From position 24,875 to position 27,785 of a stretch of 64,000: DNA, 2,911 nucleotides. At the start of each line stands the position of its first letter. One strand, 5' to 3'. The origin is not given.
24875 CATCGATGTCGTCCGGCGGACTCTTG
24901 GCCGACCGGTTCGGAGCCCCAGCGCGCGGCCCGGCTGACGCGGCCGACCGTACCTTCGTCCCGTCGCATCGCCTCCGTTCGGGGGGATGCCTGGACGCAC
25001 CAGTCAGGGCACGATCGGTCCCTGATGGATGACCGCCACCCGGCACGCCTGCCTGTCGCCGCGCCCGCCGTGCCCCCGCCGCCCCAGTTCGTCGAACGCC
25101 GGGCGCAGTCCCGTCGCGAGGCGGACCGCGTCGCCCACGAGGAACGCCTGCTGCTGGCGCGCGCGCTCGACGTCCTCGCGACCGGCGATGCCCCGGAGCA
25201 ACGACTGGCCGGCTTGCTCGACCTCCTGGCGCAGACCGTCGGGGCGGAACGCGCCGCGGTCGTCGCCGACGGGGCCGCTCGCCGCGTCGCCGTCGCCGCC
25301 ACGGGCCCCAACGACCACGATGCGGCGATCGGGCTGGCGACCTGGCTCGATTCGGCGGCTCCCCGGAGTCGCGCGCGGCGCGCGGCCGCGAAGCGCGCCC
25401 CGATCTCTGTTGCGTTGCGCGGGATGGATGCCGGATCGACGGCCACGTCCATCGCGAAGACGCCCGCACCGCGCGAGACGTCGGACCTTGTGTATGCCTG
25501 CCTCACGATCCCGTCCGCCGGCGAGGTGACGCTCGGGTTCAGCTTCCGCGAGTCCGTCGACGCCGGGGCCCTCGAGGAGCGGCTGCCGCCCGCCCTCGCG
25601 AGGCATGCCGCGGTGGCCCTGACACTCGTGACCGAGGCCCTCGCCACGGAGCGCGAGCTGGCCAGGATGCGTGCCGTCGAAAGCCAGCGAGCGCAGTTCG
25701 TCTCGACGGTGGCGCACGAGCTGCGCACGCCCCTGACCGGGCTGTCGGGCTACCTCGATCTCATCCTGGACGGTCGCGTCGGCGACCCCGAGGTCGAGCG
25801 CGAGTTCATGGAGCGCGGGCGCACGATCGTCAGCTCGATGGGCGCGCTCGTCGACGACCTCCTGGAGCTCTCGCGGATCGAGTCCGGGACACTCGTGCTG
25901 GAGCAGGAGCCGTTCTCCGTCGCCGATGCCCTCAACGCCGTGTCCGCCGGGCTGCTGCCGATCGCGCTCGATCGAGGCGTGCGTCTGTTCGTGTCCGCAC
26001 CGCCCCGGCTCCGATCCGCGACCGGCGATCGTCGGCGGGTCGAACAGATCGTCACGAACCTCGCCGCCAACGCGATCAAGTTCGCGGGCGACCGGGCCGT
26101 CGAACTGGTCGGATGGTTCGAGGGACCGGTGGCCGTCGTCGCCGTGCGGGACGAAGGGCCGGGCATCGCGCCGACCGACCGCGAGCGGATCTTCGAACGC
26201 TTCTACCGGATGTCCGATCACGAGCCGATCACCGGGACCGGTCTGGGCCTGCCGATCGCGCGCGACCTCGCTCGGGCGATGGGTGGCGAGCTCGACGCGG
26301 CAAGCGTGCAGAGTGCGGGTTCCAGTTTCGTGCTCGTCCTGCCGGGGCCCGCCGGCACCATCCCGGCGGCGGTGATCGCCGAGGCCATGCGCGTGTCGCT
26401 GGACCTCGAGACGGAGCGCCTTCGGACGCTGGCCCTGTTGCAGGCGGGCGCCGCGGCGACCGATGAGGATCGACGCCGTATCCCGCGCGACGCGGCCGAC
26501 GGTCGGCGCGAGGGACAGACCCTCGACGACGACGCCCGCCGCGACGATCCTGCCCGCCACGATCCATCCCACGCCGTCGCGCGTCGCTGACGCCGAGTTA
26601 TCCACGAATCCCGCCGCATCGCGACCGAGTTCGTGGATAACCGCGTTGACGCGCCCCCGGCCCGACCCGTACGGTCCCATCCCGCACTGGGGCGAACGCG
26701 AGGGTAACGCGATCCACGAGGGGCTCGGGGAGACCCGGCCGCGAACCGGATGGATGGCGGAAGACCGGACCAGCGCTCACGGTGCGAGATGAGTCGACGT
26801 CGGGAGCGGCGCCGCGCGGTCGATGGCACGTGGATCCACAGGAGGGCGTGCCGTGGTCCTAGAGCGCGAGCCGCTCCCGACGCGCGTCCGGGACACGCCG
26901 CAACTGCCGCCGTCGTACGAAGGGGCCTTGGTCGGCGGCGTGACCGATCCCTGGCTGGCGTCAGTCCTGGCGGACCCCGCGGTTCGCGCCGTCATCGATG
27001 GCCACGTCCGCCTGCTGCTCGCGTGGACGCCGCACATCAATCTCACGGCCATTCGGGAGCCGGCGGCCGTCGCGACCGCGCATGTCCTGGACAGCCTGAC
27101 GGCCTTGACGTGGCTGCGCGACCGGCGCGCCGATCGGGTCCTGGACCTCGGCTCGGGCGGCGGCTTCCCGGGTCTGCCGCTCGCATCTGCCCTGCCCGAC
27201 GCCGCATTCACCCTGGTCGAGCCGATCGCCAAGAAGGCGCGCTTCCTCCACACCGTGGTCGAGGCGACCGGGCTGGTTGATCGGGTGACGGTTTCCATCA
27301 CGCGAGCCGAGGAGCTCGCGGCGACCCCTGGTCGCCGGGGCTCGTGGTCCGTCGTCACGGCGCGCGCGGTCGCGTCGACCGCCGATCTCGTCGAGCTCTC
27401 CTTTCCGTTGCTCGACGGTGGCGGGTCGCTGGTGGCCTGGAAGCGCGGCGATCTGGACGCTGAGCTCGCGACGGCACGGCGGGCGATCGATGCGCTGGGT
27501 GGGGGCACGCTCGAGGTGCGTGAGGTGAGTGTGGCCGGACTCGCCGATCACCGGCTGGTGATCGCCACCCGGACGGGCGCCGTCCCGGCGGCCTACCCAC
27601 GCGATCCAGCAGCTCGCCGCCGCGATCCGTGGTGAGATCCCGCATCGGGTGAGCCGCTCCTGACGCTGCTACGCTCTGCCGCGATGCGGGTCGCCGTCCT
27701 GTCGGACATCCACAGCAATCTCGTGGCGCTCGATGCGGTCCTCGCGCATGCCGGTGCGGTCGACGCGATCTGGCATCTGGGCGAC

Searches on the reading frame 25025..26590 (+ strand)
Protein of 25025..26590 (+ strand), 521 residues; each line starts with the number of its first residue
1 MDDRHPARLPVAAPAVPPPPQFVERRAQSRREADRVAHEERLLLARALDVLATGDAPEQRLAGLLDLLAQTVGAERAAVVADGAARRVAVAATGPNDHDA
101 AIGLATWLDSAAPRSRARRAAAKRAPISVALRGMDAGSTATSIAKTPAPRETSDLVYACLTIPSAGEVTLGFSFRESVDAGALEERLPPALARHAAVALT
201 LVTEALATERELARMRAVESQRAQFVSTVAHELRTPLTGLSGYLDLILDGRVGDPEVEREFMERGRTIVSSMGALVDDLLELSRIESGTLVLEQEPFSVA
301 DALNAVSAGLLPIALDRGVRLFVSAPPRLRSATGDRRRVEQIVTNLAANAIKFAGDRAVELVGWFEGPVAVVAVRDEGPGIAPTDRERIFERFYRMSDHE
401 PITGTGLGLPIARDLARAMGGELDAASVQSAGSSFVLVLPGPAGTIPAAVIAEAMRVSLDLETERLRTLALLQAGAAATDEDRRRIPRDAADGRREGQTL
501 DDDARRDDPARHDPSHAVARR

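Call 64: search_protein_families(library=pfam, proteins=[window:25025-26590:+], max_evalue=0.00001)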
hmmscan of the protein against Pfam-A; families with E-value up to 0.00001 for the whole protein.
window:25025-26590:+ (521 aa): 2 families
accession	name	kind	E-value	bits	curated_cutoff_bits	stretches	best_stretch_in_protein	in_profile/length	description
PF02518.31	HATPase_c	-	4.2e-22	79.1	26.4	1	334-440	1-108/111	Histidine kinase-, DNA gyrase B-, and HSP90-like ATPase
PF00512.31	HisKA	-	5.3e-18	65.3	26.9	1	221-288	1-66/66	His Kinase A (phospho-acceptor) domain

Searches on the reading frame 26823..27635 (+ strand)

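Call 64: search_protein_families(library=pfam, proteins=[window:26823-27635:+], max_evalue=0.00001)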
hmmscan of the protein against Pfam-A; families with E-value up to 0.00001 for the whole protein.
window:26823-27635:+ (270 aa): 1 family
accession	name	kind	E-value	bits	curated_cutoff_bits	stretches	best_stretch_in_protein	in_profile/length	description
PF02527.21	GidB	-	1.5e-34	119.4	27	1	60-234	7-175/184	rRNA small subunit methyltransferase G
